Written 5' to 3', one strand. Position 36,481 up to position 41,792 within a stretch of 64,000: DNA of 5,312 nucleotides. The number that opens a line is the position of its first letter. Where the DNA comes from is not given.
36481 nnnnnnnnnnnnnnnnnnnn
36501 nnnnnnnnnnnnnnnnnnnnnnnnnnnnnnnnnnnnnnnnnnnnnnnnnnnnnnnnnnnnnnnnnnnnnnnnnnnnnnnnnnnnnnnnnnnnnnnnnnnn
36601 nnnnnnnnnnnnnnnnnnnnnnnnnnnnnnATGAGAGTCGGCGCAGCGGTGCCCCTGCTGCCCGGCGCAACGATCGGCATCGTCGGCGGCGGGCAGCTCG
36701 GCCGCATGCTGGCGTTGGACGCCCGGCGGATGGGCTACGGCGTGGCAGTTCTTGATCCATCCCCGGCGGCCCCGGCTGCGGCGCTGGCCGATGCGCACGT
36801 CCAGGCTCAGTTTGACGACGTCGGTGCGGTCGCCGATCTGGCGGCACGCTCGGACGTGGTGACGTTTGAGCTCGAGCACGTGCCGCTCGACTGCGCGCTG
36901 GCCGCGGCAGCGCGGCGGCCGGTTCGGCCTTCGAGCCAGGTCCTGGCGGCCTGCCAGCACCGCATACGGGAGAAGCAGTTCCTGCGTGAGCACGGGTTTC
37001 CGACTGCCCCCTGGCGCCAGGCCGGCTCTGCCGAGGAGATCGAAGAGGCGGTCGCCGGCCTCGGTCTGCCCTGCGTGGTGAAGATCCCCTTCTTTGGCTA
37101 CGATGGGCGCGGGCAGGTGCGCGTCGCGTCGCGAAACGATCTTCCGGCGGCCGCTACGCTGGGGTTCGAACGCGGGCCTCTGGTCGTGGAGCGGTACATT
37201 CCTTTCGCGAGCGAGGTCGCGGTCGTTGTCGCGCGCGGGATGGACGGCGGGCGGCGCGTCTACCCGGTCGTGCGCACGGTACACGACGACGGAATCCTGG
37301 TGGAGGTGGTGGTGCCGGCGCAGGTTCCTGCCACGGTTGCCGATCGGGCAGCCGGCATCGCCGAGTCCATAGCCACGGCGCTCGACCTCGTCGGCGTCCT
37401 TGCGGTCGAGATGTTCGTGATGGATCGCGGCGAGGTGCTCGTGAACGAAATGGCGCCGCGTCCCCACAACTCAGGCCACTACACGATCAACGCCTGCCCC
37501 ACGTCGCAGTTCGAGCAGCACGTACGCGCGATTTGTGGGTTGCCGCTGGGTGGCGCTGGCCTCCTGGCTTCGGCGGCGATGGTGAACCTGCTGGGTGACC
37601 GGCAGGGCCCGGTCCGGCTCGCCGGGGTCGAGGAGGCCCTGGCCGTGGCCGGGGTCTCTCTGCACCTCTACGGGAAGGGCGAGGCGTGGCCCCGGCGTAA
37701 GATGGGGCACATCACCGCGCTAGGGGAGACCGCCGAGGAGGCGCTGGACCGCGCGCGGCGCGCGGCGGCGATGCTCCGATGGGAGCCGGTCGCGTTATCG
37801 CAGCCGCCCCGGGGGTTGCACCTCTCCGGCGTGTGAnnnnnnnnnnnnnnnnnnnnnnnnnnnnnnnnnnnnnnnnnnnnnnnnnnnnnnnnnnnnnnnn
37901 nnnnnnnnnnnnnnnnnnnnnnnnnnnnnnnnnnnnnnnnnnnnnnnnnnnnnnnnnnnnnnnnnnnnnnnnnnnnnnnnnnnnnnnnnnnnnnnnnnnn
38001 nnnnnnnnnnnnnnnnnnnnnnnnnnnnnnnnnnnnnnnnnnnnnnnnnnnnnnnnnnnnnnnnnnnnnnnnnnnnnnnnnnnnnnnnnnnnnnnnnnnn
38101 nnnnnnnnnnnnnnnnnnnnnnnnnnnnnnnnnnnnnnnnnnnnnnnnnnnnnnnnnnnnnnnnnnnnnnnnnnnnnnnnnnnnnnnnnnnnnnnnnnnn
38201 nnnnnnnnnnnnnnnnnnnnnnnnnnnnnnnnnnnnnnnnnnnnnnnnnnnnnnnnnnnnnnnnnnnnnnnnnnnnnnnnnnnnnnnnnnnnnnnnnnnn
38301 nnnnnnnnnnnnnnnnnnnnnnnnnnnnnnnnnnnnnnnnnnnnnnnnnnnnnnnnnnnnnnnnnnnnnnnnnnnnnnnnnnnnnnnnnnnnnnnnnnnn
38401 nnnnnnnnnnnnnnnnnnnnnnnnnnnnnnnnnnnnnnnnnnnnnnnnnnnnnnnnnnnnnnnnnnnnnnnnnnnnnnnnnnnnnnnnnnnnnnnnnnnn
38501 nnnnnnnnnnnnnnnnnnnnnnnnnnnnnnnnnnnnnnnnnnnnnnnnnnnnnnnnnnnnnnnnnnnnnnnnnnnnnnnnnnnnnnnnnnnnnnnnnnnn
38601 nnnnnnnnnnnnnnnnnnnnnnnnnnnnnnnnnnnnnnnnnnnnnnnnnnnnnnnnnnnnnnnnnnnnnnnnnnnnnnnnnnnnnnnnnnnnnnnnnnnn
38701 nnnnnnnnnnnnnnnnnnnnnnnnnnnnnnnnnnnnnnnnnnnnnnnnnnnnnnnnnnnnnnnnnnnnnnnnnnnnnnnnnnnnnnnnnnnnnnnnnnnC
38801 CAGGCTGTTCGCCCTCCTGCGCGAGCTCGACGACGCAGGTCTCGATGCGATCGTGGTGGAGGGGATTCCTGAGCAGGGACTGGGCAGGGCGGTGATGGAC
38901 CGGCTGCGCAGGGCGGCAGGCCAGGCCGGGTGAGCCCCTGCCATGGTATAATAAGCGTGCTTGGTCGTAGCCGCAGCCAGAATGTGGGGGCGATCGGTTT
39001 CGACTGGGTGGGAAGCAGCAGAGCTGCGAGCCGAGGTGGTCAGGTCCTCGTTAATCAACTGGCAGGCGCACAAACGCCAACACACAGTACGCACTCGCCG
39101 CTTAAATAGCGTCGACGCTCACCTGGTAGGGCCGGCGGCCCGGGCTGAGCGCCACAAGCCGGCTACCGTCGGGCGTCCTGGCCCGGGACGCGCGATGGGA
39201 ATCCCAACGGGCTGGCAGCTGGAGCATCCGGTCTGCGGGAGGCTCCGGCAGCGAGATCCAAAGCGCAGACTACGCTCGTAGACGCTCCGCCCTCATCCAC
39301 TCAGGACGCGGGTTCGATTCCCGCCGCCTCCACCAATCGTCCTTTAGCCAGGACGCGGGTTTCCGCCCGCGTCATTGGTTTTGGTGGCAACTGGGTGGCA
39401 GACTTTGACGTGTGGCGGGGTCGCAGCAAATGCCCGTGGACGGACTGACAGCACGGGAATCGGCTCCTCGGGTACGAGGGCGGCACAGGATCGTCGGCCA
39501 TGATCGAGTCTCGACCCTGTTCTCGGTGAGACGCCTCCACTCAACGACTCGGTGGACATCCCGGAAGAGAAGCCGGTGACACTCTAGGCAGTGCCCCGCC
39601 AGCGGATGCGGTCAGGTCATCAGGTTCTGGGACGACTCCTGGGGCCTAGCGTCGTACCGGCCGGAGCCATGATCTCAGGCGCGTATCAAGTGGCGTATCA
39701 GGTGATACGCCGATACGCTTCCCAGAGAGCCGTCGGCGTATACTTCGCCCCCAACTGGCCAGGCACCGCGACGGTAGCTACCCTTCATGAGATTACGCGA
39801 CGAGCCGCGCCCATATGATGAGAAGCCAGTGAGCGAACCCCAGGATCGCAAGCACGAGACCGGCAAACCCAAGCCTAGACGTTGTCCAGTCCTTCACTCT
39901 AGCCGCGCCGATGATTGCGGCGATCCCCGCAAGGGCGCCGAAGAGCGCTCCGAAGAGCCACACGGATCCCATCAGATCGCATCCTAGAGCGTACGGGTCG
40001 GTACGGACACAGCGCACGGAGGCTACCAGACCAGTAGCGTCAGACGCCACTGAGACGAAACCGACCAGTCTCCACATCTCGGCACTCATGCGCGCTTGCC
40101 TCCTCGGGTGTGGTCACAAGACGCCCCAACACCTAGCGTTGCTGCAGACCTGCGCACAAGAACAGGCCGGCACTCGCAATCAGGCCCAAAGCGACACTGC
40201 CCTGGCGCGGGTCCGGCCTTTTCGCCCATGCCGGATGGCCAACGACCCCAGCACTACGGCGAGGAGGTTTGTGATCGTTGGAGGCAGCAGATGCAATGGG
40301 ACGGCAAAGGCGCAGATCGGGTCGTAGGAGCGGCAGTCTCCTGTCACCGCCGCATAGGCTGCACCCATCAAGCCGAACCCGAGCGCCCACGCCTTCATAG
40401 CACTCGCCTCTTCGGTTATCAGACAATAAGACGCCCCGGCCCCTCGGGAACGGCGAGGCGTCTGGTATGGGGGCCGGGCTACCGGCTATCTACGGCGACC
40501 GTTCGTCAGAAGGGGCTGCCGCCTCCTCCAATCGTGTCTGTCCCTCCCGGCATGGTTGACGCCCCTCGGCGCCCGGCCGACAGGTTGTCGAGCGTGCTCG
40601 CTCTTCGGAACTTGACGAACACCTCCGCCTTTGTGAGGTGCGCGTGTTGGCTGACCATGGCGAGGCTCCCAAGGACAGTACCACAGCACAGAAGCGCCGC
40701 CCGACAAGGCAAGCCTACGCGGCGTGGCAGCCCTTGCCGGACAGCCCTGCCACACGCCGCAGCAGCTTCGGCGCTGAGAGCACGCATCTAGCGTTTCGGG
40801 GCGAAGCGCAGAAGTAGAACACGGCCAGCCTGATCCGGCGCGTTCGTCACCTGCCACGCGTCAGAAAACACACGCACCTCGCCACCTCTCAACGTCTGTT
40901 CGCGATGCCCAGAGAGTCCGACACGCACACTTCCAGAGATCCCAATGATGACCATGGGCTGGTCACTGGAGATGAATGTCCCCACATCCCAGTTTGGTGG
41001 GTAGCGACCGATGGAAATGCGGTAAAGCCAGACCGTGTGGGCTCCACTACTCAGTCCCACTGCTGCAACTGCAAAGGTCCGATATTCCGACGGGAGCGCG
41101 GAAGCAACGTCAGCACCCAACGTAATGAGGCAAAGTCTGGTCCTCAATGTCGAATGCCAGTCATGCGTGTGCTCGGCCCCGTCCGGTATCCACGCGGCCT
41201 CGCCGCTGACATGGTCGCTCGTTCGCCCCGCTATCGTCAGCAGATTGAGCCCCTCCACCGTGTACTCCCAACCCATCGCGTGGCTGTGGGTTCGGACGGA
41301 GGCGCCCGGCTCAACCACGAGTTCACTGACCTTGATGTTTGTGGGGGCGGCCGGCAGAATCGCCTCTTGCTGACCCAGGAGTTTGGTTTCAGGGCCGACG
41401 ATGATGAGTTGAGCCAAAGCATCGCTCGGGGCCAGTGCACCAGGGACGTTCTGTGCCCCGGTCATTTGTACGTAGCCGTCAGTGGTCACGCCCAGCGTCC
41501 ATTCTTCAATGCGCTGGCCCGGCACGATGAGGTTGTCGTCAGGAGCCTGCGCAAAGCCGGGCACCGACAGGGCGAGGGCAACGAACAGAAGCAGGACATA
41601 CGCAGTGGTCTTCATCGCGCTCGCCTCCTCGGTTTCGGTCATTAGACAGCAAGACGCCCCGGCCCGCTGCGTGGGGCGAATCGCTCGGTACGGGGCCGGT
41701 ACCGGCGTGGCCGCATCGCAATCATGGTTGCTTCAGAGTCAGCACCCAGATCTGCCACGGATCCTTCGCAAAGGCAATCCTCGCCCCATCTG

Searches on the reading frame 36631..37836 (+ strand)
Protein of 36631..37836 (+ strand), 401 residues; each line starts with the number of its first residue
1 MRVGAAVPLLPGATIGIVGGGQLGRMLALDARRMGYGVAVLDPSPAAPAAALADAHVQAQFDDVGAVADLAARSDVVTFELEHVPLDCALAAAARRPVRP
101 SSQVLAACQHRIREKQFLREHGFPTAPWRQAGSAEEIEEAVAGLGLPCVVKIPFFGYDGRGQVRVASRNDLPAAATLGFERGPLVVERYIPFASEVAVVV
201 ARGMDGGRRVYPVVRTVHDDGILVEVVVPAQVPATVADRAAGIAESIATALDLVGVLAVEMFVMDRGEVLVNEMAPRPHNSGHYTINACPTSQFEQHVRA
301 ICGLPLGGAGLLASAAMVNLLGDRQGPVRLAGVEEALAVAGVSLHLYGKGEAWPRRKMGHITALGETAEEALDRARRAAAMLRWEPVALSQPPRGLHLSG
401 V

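Call 11: search_protein_families(library=pfam, proteins=[window:36631-37836:+], max_evalue=0.01)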
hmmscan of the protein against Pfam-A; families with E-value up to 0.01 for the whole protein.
window:36631-37836:+ (401 aa): 9 families
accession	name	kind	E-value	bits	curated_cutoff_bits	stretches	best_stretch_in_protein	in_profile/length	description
PF02222.28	ATP-grasp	-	4.6e-59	199.5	27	1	116-294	1-179/179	ATP-grasp domain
PF22660.2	RS_preATP-grasp-like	-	1.7e-30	105.8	27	1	13-109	2-98/98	Ribonucleotide synthetase preATP-grasp domain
PF17769.7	PurK_C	-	2.4e-19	69.2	22.6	1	315-373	1-55/56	Phosphoribosylaminoimidazole carboxylase C-terminal domain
PF21244.3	PurT_C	-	1.1e-09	38.1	26.7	1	316-381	3-67/68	PurT, C-terminal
PF07478.18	Dala_Dala_lig_C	-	3.7e-07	30.3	24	1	125-278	9-176/204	D-ala D-ala ligase C-terminus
PF02826.25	2-Hacid_dh_C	-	2e-05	24.5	25.1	1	10-81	34-99/178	D-isomer specific 2-hydroxyacid dehydrogenase, NAD binding domain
PF18603.7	LAL_C2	-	0.00014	22.5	29.4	1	357-385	48-76/78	L-amino acid ligase C-terminal domain 2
PF13549.11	ATP-grasp_5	-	0.002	18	27.6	1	113-152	14-53/221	ATP-grasp domain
PF03446.21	NAD_binding_2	-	0.0036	17.8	21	1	14-79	1-61/161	NAD binding domain of 6-phosphogluconate dehydrogenase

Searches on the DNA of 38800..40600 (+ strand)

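Call 9: search_rna_families(source=window, start=38800, end=40600, threshold=evalue, max_evalue=1)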
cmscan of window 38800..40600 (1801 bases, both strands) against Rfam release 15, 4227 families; matches with E-value up to 1: 2.
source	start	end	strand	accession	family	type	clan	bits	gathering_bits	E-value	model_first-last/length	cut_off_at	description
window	38986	39335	+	RF00023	tmRNA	Gene;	CL00001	165.4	47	4.7e-67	1-374/374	no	transfer-messenger RNA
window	39304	39495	+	RF04321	tmRNA_permuted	Gene;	-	35.1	47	5.5e-05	32-106/213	no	permuted transfer-messenger RNA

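Call 57: search_dna_similar(query=window:39336-40540:+, collection=plasmids, mode=distant, max_evalue=0.001, max_rows=10)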
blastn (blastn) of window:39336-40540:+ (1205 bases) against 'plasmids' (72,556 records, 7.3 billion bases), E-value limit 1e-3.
No match.

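Call 58: search_dna_similar(query=window:39336-40540:+, collection=phages, mode=distant, max_evalue=0.001, max_rows=10)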
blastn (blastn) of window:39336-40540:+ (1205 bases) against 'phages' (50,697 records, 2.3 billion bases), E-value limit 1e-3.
No match.

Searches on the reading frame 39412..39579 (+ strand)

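Call 61: search_protein_families(library=pfam, proteins=[window:39412-39579:+], max_evalue=5)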
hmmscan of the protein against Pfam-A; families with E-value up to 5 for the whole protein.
window:39412-39579:+ (55 aa): 1 family
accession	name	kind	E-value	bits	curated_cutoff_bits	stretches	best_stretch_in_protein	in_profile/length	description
PF16715.11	CDPS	-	0.017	15.3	27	1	9-52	3-46/220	Cyclodipeptide synthase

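Call 62: search_protein_families(library=phrogs, proteins=[window:39412-39579:+], max_evalue=1)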
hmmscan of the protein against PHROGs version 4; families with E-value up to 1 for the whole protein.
window:39412-39579:+ (55 aa): 0 families

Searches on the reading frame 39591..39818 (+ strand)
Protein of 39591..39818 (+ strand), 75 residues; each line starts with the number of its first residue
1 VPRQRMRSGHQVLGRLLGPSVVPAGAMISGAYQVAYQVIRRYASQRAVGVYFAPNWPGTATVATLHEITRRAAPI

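Call 61: search_protein_families(library=pfam, proteins=[window:39591-39818:+], max_evalue=5)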
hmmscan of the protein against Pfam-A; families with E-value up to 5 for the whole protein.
window:39591-39818:+ (75 aa): 0 families

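Call 62: search_protein_families(library=phrogs, proteins=[window:39591-39818:+], max_evalue=1)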
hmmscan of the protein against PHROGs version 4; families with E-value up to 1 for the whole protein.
window:39591-39818:+ (75 aa): 0 families

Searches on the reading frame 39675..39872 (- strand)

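Call 61: search_protein_families(library=pfam, proteins=[window:39675-39872:-], max_evalue=5)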
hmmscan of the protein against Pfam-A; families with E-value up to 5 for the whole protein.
window:39675-39872:- (65 aa): 0 families

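Call 62: search_protein_families(library=phrogs, proteins=[window:39675-39872:-], max_evalue=1)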
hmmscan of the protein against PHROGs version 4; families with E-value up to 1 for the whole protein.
window:39675-39872:- (65 aa): 1 family
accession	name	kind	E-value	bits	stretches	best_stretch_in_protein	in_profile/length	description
phrog_6636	-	other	0.2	12.1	1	44-63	67-86/177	methyltransferase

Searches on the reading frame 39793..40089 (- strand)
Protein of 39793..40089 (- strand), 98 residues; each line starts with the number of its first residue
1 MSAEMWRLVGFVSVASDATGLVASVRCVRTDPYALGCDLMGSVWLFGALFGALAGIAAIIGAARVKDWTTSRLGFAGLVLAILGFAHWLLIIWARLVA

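Call 11: search_protein_families(library=pfam, proteins=[window:39793-40089:-], max_evalue=0.01)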
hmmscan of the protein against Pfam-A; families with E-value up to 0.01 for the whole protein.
window:39793-40089:- (98 aa): 0 families

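Call 13: find_encoding_contigs(protein=window:39793-40089:-, flank=3000, max_places=6)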
Protein window:39793-40089:- (98 aa): 17 contigs read that carry it; 3 places shown.
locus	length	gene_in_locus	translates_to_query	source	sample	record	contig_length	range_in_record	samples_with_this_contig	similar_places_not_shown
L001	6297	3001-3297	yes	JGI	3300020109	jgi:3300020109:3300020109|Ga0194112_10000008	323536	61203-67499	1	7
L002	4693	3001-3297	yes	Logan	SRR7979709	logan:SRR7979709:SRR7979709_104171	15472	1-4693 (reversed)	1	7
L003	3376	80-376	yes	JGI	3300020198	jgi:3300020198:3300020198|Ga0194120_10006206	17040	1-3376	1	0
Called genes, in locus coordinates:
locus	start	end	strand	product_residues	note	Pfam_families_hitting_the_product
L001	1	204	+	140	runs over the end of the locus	-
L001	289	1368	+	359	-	PF00930:DPPIV_N (faint), PF25174:Beta-prop_THOC3 (faint), PF26550:Tricorn_2nd (faint), PF26549:Tricorn_N (weak), PF07676:PD40 (weak), PF26549:Tricorn_N, PF07676:PD40 (weak)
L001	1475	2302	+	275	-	-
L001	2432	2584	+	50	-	-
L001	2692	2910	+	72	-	-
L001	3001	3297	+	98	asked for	-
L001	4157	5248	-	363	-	PF01300:Sua5_yciO_yrdC, PF03481:Sua5_C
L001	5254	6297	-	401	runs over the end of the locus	PF02826:2-Hacid_dh_C (faint), PF22660:RS_preATP-grasp-like, PF02222:ATP-grasp, PF07478:Dala_Dala_lig_C (weak), PF21244:PurT_C, PF17769:PurK_C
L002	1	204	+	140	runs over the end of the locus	-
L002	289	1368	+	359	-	PF00930:DPPIV_N (faint), PF25174:Beta-prop_THOC3 (faint), PF26550:Tricorn_2nd (faint), PF26549:Tricorn_N (weak), PF07676:PD40 (weak), PF26549:Tricorn_N, PF07676:PD40 (weak)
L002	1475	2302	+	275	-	-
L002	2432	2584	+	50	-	-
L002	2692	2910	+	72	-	-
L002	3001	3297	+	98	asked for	-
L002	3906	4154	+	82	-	-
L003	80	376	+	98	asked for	-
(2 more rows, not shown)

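Call 39: find_homologous_proteins(query=window:39793-40089:-, max_evalue=0.001)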
Query window:39793-40089:- (98 aa): 1 proteins with E <= 0.001 among 78 candidates.
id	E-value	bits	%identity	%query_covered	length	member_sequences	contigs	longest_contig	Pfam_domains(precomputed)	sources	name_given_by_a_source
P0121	2.5e-26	110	100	60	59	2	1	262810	-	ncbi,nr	ncbi:MAG: hypothetical protein FJX73_00920 [Armatimonadetes bacterium]|nr:hypothetical protein [Arma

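Call 40: find_encoding_contigs(protein=P0121, flank=3000, max_places=3)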
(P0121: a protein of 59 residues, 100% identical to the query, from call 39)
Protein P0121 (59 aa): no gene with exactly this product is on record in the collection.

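Call 61: search_protein_families(library=pfam, proteins=[window:39793-40089:-], max_evalue=5)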
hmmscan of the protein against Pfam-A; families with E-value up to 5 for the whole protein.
window:39793-40089:- (98 aa): 0 families

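Call 62: search_protein_families(library=phrogs, proteins=[window:39793-40089:-], max_evalue=1)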
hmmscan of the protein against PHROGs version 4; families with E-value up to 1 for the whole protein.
window:39793-40089:- (98 aa): 0 families

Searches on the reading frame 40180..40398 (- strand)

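Call 11: search_protein_families(library=pfam, proteins=[window:40180-40398:-], max_evalue=0.01)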
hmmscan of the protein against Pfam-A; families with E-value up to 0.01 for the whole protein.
window:40180-40398:- (72 aa): 0 families

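Call 61: search_protein_families(library=pfam, proteins=[window:40180-40398:-], max_evalue=5)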
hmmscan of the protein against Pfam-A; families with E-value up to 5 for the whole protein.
window:40180-40398:- (72 aa): 0 families

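Call 62: search_protein_families(library=phrogs, proteins=[window:40180-40398:-], max_evalue=1)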
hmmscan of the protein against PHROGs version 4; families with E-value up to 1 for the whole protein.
window:40180-40398:- (72 aa): 1 family
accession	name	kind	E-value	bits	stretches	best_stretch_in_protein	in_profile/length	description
phrog_35471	-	head and packaging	0.16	12.7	1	4-72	170-239/248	virion structural protein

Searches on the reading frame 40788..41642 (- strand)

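Call 11: search_protein_families(library=pfam, proteins=[window:40788-41642:-], max_evalue=0.01)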
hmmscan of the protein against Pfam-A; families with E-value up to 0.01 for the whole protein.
window:40788-41642:- (284 aa): 1 family
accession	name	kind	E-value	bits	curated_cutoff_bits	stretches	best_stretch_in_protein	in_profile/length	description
PF07883.17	Cupin_2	-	0.00023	21.3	27.2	1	108-170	3-66/70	Cupin domain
